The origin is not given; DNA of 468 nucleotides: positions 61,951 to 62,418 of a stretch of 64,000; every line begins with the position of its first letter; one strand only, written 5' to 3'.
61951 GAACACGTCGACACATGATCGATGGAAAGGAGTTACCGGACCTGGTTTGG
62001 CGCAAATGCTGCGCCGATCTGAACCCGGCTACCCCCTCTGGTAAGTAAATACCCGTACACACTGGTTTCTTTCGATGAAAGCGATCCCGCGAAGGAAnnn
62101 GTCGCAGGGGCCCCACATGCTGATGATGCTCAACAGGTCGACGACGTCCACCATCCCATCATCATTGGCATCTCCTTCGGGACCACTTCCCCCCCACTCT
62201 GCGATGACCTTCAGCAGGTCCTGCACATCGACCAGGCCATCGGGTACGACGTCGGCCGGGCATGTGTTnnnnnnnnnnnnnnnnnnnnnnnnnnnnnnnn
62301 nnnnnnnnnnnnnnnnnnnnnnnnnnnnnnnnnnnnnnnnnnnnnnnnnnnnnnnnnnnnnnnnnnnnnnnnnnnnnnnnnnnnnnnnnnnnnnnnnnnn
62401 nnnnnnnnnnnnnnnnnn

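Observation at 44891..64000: Five secreted proteins within 20 kb share the same two-segment dockerin-like module placed at N-terminal, internal or C-terminal positions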

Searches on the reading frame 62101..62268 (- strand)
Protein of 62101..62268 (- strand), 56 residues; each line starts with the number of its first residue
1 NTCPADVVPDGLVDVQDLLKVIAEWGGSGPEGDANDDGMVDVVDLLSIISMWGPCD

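Call 42: search_protein_families(library=ncbifam, proteins=[window:62101-62268:-], max_evalue=10)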
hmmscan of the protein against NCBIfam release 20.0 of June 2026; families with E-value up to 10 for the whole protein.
seq(56 aa): 1 family
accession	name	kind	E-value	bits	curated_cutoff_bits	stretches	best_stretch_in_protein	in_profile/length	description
NF041540.1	dockerin_GC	domain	2.7e-06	27.7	29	1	3-52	1-63/67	GC-type dockerin domain-anchored protein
